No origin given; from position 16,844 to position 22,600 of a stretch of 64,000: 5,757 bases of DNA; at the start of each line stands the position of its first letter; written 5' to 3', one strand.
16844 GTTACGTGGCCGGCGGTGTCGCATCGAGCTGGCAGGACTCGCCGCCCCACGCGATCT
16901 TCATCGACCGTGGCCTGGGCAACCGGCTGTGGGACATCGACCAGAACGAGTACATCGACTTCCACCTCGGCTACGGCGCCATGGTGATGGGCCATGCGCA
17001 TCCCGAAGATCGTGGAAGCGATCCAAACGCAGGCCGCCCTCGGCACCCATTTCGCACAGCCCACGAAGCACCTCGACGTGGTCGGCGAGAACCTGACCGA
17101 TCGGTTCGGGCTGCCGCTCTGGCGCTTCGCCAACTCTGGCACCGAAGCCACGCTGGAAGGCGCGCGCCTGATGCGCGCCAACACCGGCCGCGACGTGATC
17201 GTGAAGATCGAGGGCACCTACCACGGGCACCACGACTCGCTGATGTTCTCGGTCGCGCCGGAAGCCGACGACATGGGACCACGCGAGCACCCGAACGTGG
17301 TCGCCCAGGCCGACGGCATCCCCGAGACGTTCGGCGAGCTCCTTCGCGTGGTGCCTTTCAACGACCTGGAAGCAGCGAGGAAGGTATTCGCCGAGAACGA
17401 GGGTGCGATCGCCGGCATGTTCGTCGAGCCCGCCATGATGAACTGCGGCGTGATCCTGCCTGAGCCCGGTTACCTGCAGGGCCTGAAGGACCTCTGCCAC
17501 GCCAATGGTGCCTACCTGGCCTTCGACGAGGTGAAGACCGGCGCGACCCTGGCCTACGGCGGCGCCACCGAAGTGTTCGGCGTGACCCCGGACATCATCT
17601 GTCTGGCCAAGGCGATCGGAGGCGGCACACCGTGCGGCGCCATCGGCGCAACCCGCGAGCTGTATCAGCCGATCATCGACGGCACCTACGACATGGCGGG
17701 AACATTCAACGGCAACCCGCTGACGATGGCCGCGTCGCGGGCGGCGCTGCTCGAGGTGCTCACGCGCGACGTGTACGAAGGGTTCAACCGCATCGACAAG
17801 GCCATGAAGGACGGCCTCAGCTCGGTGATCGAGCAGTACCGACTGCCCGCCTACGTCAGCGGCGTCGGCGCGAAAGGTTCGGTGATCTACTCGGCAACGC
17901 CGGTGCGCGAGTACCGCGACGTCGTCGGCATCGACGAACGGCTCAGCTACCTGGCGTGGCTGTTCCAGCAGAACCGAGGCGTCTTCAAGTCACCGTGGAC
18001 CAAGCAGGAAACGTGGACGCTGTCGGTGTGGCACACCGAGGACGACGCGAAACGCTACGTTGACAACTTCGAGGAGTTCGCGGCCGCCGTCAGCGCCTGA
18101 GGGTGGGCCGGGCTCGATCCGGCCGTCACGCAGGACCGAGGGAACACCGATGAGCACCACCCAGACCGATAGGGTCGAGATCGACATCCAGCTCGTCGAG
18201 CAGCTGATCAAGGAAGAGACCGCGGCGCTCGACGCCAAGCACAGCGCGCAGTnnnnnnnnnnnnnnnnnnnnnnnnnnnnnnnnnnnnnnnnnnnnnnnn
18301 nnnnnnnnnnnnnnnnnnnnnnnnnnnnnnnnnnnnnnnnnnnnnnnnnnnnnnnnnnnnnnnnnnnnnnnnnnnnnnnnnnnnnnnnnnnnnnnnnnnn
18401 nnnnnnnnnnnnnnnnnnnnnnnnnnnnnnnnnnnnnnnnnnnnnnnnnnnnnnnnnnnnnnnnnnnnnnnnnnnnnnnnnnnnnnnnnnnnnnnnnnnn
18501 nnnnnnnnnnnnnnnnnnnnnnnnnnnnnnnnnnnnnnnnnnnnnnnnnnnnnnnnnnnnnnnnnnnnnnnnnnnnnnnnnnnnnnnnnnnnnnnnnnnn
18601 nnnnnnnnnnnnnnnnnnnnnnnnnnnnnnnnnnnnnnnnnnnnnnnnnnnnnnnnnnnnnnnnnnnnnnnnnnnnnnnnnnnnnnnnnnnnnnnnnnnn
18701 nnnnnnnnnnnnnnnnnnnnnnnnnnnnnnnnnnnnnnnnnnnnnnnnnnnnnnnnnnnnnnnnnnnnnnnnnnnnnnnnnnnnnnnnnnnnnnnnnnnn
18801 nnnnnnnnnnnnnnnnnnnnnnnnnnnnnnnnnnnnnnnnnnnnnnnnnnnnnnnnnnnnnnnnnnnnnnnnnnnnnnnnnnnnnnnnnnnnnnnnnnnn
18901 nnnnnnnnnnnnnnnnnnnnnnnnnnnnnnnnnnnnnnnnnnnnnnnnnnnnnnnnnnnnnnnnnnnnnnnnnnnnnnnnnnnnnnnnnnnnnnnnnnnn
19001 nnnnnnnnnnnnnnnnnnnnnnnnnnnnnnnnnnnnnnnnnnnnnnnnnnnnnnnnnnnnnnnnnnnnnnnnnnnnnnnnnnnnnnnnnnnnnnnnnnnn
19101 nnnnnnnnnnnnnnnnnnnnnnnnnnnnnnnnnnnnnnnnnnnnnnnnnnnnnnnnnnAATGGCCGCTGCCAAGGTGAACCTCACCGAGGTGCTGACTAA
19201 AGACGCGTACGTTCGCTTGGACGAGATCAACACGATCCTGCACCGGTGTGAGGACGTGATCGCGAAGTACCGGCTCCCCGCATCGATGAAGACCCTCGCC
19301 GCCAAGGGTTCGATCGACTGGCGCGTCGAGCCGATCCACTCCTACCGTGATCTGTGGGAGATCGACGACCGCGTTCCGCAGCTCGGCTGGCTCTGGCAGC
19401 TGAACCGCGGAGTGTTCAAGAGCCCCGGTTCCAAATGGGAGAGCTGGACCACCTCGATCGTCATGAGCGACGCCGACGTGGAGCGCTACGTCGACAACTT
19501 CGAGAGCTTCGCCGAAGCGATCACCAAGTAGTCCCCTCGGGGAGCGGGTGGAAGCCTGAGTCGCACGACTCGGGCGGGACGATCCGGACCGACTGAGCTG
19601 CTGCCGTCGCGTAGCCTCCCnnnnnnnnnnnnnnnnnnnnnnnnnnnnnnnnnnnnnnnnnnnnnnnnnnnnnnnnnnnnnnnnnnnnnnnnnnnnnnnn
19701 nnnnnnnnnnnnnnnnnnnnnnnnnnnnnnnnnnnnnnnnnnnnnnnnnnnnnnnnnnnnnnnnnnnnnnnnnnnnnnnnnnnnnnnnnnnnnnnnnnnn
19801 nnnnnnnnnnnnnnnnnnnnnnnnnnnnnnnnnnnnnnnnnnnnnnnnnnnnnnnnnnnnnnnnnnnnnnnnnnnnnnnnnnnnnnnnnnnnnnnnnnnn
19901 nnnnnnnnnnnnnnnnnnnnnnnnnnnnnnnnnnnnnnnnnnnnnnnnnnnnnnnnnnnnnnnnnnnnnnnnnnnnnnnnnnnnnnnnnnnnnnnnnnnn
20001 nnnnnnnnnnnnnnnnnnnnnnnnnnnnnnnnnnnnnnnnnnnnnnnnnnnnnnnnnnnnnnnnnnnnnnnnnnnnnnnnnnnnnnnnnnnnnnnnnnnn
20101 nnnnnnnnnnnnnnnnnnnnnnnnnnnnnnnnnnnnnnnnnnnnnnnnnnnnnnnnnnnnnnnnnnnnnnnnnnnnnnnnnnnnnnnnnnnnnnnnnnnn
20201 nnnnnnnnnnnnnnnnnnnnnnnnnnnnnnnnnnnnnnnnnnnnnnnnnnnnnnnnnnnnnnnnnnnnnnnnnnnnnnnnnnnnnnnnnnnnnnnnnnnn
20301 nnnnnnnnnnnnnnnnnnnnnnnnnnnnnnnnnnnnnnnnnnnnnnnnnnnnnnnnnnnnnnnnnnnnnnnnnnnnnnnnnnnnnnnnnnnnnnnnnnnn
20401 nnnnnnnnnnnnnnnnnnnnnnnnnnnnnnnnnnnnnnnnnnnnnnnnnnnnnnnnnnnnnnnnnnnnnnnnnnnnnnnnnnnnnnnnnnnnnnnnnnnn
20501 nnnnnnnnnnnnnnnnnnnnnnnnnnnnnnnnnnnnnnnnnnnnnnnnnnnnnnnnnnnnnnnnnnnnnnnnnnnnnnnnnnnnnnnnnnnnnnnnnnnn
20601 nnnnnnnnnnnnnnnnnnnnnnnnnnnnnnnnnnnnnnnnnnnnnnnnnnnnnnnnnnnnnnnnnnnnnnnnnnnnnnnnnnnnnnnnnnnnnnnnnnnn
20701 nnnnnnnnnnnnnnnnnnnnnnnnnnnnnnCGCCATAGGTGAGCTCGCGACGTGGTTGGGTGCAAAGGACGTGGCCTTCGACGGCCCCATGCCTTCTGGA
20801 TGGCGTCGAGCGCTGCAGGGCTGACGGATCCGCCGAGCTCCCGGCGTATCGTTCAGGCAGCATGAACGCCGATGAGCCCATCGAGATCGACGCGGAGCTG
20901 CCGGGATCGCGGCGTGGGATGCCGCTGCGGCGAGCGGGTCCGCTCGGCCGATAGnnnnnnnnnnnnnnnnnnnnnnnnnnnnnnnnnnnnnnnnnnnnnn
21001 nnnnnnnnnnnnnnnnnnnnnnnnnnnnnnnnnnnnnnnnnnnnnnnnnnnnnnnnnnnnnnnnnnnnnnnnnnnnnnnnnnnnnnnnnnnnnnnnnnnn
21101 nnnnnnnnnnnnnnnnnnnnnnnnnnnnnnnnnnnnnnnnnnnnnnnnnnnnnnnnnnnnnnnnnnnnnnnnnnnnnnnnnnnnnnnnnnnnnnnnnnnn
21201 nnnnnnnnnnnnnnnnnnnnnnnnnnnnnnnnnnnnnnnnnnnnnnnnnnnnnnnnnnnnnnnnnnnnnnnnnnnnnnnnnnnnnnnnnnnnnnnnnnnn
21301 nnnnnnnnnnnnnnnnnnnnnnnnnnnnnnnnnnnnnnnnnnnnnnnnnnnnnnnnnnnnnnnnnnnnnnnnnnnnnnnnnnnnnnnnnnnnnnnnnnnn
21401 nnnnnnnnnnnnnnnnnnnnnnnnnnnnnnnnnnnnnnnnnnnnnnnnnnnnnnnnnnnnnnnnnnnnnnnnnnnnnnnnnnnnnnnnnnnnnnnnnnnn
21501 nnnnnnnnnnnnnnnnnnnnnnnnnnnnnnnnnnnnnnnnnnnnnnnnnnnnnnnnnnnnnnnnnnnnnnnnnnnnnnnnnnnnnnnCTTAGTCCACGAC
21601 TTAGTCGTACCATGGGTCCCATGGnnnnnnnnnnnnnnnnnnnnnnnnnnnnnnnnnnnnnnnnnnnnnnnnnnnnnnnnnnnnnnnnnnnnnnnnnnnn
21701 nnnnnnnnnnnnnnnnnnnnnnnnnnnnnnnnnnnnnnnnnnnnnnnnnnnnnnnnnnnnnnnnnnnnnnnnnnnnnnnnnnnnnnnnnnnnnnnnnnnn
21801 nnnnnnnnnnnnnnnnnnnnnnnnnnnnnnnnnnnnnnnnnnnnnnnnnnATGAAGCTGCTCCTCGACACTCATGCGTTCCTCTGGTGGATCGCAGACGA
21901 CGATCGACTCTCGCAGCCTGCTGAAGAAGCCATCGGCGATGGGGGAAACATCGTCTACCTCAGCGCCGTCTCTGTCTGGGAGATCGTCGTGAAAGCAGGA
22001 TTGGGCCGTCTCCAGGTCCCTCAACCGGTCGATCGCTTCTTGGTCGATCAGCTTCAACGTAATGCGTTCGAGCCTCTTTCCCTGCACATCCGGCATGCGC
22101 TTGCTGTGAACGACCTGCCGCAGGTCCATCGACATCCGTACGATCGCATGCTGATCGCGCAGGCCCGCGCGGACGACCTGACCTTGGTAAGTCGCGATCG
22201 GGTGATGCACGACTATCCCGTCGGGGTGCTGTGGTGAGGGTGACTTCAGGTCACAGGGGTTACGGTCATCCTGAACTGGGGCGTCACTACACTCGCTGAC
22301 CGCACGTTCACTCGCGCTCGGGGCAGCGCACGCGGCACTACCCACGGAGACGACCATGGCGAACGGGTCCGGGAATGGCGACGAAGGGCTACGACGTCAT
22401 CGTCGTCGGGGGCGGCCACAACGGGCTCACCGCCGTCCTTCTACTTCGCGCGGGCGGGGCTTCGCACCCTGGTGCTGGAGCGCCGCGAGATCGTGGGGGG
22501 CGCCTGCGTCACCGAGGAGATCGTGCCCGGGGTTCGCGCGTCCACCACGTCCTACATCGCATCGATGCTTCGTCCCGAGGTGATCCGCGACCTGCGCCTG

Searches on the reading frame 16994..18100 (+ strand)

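Call 86: search_protein_families(library=pfam, proteins=[window:16994-18100:+], max_evalue=0.0001)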
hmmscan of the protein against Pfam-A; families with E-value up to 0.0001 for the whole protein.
window:16994-18100:+ (368 aa): 1 family
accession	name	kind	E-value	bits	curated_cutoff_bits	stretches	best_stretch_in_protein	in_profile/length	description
PF00202.27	Aminotran_3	-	6.7e-47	160.5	30.5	1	4-297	46-348/403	Aminotransferase class-III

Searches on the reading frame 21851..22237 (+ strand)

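Call 9: search_protein_families(library=pfam, proteins=[window:21851-22237:+], max_evalue=0.01)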
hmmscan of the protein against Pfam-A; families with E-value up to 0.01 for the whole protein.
window:21851-22237:+ (128 aa): 1 family
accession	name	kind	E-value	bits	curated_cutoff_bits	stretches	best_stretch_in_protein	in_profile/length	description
PF01850.27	PIN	-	2.8e-15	57.4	23.6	1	4-122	2-117/120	PIN domain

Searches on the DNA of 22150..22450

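Call 79: search_rna_families(source=window, start=22150, end=22450, threshold=evalue, max_evalue=1)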
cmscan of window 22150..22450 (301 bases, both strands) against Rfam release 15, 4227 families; matches with E-value up to 1: 0.
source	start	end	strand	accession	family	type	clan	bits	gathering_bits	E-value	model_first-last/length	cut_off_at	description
